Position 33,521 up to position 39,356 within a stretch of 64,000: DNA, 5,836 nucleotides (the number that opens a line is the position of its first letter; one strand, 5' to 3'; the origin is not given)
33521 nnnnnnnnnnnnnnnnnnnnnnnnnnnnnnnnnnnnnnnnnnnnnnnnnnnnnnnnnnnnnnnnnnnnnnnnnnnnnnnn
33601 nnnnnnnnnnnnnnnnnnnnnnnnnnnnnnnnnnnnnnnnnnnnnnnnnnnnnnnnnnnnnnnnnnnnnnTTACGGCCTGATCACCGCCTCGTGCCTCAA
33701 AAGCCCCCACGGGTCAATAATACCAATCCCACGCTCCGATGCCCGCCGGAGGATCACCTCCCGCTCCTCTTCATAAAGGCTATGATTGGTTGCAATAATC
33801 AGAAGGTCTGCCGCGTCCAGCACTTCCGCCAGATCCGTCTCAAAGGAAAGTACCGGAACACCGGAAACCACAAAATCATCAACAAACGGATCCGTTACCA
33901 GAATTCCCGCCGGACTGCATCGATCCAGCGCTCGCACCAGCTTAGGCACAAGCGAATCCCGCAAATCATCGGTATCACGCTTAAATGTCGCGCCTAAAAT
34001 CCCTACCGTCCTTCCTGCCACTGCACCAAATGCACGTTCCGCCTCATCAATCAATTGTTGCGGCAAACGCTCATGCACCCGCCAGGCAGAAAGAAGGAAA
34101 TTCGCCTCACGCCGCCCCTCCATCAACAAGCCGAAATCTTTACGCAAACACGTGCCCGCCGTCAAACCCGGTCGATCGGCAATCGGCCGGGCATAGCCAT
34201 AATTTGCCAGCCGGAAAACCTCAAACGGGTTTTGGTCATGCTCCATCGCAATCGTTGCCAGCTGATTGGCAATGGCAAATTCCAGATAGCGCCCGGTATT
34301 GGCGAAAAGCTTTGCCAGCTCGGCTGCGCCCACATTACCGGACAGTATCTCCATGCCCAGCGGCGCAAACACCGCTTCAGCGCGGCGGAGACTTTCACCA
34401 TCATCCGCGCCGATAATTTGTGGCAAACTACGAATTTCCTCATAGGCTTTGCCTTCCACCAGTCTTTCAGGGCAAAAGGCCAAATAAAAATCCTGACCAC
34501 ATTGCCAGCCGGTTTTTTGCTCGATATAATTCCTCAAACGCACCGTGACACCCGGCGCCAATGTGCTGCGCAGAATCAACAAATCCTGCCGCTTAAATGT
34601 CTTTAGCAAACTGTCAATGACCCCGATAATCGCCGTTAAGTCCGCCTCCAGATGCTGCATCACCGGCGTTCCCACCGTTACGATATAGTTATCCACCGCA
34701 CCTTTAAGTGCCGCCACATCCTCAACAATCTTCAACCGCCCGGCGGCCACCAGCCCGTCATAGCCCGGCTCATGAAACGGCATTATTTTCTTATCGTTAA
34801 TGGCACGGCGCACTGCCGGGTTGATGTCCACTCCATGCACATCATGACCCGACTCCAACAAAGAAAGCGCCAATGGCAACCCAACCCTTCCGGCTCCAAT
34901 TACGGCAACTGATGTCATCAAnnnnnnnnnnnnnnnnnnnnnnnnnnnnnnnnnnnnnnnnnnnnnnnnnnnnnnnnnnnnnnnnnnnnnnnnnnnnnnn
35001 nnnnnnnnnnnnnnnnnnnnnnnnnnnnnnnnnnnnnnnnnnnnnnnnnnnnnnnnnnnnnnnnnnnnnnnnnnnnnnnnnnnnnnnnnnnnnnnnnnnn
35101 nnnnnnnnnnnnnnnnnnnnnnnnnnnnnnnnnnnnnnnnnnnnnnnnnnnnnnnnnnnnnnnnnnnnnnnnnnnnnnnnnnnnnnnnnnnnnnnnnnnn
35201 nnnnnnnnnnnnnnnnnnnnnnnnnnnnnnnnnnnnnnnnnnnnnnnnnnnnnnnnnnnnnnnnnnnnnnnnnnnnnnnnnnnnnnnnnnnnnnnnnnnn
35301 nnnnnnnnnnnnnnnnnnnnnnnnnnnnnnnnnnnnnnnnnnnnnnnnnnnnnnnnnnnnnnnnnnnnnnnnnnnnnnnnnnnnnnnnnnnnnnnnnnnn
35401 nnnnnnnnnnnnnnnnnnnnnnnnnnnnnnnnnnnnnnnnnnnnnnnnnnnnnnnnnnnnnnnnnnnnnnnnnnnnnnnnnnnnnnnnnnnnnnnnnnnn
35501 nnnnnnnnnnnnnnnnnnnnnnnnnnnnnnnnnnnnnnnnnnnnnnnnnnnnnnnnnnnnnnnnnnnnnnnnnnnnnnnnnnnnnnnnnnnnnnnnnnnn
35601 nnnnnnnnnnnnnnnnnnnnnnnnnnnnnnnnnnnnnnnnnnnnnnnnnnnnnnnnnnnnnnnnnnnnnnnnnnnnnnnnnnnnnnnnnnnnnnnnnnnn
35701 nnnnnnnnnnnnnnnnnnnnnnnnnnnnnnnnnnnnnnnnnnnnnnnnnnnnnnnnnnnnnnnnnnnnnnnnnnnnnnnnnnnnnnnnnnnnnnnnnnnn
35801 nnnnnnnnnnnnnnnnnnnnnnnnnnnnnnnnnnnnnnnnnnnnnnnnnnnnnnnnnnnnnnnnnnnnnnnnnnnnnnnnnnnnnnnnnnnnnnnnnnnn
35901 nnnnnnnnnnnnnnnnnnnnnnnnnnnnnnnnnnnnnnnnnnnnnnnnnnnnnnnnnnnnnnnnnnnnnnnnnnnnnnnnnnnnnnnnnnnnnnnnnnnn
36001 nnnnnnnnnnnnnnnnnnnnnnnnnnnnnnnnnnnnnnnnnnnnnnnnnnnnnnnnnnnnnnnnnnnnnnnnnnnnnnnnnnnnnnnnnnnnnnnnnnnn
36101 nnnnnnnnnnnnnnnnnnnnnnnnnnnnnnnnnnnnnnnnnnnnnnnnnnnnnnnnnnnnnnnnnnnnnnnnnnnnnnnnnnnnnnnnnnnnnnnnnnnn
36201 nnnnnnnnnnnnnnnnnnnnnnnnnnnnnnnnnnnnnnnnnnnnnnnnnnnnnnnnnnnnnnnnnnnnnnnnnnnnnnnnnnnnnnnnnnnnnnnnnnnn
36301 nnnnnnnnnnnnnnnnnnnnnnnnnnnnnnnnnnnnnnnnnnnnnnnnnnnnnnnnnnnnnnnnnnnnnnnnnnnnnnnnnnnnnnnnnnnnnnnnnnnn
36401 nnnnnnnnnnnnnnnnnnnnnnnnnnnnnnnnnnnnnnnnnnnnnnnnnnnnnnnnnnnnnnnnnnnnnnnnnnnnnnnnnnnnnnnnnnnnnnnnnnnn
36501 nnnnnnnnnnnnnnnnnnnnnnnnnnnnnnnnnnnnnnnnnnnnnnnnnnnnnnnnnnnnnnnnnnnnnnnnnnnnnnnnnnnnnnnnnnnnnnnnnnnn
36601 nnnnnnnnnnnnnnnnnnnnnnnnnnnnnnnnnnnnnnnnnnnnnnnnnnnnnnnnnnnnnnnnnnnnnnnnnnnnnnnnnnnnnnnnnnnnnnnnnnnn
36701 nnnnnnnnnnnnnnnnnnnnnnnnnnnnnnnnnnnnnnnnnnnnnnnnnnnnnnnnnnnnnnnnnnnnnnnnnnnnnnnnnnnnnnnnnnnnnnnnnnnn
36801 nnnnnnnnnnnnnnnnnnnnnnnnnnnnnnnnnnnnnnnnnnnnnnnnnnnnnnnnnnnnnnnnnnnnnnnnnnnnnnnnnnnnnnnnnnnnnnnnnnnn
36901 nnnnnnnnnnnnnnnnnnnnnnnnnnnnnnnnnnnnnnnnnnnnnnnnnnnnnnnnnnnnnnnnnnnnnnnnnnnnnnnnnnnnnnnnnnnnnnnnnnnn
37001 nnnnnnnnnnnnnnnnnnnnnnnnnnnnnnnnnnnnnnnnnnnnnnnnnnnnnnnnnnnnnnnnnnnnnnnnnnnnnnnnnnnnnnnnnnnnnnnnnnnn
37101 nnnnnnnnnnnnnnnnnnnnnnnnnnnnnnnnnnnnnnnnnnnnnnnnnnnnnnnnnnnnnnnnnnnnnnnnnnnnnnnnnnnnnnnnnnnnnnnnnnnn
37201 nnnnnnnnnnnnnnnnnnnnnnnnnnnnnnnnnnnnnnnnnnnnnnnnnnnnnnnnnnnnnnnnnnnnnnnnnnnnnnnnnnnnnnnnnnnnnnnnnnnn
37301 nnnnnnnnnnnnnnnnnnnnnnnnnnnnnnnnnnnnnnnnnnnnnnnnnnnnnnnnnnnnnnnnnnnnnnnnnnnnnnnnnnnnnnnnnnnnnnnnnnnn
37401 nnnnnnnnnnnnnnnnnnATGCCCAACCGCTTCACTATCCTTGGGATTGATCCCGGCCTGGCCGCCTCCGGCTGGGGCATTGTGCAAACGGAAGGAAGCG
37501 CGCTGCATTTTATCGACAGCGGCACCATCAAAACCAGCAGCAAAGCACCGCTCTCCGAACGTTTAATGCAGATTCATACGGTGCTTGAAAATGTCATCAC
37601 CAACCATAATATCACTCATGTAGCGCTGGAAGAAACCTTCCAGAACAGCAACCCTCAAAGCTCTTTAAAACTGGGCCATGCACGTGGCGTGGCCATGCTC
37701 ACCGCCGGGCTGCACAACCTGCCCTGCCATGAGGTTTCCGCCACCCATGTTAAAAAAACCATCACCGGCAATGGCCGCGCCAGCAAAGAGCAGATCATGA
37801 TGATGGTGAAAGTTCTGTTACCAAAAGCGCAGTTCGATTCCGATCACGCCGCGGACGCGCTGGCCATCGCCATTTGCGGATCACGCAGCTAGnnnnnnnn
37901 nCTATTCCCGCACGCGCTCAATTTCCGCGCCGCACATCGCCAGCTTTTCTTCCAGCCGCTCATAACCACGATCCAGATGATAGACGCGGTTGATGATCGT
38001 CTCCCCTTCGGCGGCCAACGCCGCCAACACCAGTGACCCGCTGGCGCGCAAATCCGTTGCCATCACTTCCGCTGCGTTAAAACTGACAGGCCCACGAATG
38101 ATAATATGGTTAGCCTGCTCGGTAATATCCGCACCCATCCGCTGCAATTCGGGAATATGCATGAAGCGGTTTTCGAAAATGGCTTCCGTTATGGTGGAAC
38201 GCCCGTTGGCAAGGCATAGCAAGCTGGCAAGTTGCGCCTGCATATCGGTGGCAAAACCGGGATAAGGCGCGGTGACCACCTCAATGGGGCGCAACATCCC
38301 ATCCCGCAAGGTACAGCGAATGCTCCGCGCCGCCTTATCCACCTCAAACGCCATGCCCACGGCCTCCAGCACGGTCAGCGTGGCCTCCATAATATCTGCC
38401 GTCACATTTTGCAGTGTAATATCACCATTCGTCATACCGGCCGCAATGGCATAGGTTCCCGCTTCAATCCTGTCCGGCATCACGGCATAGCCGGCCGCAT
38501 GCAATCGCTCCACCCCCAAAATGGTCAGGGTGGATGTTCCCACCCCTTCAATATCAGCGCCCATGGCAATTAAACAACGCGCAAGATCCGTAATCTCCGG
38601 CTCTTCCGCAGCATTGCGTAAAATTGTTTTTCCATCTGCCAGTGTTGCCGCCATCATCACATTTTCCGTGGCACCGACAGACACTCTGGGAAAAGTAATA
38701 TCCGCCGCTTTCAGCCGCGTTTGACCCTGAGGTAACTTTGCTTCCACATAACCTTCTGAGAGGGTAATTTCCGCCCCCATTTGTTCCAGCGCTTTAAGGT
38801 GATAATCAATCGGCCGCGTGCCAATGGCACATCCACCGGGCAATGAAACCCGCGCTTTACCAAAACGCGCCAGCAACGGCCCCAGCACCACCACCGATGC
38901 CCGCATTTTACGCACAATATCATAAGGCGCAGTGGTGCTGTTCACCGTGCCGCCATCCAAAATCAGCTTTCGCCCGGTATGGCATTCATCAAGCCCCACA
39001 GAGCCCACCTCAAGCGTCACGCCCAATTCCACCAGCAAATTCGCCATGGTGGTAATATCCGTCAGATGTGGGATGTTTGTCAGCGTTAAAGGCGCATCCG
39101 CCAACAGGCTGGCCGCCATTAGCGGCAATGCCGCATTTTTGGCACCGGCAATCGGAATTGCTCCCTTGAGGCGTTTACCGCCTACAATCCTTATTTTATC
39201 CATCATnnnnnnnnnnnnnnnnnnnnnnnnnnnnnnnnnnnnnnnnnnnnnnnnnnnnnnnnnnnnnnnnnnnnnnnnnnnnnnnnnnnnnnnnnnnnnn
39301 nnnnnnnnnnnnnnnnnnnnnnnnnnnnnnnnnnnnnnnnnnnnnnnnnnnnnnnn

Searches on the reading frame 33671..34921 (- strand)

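Call 3: search_protein_families(library=pfam, proteins=[window:33671-34921:-], max_evalue=0.01)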
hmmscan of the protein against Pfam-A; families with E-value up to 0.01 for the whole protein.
window:33671-34921:- (416 aa): 11 families
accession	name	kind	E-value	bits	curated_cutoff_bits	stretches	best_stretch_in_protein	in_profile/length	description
PF03721.20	UDPG_MGDP_dh_N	-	2.3e-31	109.3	27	1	4-176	2-178/187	UDP-glucose/GDP-mannose dehydrogenase family, NAD binding domain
PF03720.21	UDPG_MGDP_dh_C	-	1.4e-12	48.3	30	1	307-386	1-80/103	UDP-glucose/GDP-mannose dehydrogenase family, UDP binding domain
PF00984.24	UDPG_MGDP_dh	-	2.1e-08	34.6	25.4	1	199-280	2-85/94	UDP-glucose/GDP-mannose dehydrogenase family, central domain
PF03446.21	NAD_binding_2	-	2.6e-07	31.3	21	1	5-136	2-110/161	NAD binding domain of 6-phosphogluconate dehydrogenase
PF01210.29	NAD_Gly3P_dh_N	-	6.5e-06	26.6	23.1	1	5-99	2-93/158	NAD-dependent glycerol-3-phosphate dehydrogenase N-terminus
PF02254.24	TrkA_N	-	0.00033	21.4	23.8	1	5-47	1-43/116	TrkA-N domain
PF02737.24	3HCDH_N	-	0.00069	20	22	1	4-42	1-39/180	3-hydroxyacyl-CoA dehydrogenase, NAD binding domain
PF02558.23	ApbA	-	0.0014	18.8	22.2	1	5-46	1-41/150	Ketopantoate reductase PanE/ApbA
PF00070.33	Pyr_redox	-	0.0054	17.7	22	0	4-44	1-40/82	Pyridine nucleotide-disulphide oxidoreductase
PF03807.23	F420_oxidored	-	0.0082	17.2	21.6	0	5-43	2-42/94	NADP oxidoreductase coenzyme F420-dependent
PF10727.15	Rossmann-like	-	0.0088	16.2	23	0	4-43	16-55/131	Rossmann-like domain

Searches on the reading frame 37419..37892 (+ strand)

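Call 6: search_protein_families(library=pfam, proteins=[window:37419-37892:+], max_evalue=0.00001)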
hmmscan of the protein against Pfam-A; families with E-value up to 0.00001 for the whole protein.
window:37419-37892:+ (157 aa): 1 family
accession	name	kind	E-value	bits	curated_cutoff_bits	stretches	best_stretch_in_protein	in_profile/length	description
PF02075.23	RuvC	-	1.7e-42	145.3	22.2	1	7-153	1-147/148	Crossover junction endodeoxyribonuclease RuvC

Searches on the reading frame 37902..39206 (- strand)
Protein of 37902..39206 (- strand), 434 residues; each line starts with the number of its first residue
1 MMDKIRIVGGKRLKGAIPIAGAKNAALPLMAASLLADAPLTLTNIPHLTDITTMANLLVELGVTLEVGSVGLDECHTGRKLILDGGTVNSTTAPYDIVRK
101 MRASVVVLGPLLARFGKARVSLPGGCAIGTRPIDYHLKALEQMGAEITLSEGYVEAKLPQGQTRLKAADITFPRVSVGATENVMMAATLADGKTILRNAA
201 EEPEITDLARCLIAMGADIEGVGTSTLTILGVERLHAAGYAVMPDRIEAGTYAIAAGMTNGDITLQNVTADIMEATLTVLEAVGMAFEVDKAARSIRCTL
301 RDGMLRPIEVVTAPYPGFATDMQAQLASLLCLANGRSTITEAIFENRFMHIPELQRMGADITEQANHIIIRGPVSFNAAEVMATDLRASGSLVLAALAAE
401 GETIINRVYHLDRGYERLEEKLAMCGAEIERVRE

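Call 6: search_protein_families(library=pfam, proteins=[window:37902-39206:-], max_evalue=0.00001)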
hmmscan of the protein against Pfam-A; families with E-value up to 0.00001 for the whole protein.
window:37902-39206:- (434 aa): 1 family
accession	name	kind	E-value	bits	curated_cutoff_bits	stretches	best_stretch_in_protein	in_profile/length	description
PF00275.25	EPSP_synthase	-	1.1e-106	357.5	22.8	1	9-422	3-417/417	EPSP synthase (3-phosphoshikimate 1-carboxyvinyltransferase)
